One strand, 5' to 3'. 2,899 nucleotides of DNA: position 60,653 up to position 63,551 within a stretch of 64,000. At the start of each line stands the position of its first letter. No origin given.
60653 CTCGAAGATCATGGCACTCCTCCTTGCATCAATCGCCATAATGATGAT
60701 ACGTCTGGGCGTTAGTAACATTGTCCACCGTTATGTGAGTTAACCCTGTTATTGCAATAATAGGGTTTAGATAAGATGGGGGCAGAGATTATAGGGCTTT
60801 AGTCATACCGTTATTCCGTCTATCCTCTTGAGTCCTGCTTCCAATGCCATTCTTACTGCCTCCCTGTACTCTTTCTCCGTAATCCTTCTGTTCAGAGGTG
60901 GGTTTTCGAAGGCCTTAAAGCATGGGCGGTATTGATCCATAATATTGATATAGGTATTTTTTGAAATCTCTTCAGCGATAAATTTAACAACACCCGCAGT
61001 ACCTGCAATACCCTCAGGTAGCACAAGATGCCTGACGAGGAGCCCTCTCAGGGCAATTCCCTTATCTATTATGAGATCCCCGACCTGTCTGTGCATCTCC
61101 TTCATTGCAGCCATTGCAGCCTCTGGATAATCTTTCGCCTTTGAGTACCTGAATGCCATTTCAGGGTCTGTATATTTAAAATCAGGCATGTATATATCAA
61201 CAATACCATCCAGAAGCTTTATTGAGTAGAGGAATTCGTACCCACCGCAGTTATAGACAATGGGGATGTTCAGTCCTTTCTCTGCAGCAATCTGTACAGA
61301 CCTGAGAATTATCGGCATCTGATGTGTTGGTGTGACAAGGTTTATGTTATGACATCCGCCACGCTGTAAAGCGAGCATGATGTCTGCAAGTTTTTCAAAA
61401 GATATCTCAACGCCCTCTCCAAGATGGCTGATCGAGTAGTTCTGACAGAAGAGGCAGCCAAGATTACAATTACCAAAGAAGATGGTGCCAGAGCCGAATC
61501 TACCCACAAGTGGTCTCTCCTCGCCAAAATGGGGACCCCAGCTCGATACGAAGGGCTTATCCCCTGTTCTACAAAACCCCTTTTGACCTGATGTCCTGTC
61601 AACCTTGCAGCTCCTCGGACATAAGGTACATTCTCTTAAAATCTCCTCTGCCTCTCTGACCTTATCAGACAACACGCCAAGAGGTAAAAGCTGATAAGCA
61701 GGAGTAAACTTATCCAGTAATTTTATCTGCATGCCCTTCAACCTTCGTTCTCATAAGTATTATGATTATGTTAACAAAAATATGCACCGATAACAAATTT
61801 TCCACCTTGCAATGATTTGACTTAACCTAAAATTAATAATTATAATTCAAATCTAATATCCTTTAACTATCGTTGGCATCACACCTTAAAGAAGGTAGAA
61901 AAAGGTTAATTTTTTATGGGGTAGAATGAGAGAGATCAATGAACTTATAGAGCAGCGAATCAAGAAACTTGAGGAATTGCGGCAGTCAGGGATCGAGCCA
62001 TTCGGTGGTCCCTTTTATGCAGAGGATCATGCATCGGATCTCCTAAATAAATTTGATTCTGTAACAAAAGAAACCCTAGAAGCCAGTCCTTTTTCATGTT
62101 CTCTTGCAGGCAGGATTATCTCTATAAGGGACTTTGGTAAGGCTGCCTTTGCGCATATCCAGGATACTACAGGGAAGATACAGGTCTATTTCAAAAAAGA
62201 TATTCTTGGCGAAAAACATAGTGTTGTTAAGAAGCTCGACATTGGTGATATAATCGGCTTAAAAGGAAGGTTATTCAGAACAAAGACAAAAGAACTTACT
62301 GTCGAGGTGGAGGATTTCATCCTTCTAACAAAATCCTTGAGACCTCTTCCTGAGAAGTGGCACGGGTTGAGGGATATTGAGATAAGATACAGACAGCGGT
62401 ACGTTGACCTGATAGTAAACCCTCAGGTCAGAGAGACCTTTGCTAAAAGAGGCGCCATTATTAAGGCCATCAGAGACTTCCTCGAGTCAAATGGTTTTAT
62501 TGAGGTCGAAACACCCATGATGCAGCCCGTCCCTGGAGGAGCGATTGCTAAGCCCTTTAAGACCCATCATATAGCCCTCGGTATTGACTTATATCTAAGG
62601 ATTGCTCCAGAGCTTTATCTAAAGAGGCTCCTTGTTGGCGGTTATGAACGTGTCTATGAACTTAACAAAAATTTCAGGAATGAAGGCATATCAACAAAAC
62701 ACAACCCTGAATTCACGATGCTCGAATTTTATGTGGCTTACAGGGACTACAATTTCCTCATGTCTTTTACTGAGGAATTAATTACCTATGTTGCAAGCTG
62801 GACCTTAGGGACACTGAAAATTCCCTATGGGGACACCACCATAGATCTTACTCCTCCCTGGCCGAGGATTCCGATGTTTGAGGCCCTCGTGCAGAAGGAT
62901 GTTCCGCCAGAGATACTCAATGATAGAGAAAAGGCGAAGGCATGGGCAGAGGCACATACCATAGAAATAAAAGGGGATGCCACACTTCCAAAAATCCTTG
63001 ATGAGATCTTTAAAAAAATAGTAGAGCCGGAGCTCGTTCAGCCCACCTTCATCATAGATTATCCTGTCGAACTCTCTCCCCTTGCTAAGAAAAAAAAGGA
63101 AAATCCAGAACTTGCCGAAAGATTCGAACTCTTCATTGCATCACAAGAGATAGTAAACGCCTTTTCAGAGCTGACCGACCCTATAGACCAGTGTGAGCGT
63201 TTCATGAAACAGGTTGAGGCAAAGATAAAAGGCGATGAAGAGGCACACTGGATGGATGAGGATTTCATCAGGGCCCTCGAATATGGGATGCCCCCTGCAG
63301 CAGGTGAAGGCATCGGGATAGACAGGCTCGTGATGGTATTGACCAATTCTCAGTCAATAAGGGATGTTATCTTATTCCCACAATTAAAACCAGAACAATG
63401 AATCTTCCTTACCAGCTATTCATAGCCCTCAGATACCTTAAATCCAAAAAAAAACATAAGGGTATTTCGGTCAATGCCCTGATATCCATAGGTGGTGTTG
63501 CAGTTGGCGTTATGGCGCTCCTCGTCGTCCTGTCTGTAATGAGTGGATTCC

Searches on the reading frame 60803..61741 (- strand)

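Call 59: search_protein_families(library=pfam, proteins=[window:60803-61741:-], max_evalue=0.00001)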
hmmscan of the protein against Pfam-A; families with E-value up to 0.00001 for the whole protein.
window:60803-61741:- (312 aa): 1 family
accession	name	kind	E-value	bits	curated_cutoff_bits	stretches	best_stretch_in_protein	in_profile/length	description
PF04055.27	Radical_SAM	-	2.5e-12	47.7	29.5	1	87-219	2-139/166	Radical SAM superfamily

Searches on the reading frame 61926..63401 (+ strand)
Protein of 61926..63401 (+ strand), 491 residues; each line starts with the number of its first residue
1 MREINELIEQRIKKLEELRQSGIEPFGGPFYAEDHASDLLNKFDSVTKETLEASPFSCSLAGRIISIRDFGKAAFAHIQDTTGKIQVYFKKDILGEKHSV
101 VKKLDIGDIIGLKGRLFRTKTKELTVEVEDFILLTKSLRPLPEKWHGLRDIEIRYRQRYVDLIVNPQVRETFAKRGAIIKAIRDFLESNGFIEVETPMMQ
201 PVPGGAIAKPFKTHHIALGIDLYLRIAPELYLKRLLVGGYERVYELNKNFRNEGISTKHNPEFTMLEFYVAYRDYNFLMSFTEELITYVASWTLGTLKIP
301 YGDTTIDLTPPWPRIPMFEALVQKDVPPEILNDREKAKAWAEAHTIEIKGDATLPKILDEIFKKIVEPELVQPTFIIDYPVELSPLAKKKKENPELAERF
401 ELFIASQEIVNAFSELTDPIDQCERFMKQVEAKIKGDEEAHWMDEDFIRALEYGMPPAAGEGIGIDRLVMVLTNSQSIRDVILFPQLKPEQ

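Call 59: search_protein_families(library=pfam, proteins=[window:61926-63401:+], max_evalue=0.00001)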
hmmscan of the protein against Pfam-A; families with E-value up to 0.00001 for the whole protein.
window:61926-63401:+ (491 aa): 2 families
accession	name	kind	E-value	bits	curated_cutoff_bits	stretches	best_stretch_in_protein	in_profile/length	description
PF00152.25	tRNA-synt_2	-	2.4e-89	299.9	25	1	151-487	2-307/308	tRNA synthetases class II (D, K and N)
PF01336.31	tRNA_anti-codon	-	1.4e-16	60.7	27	1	59-134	2-75/75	OB-fold nucleic acid binding domain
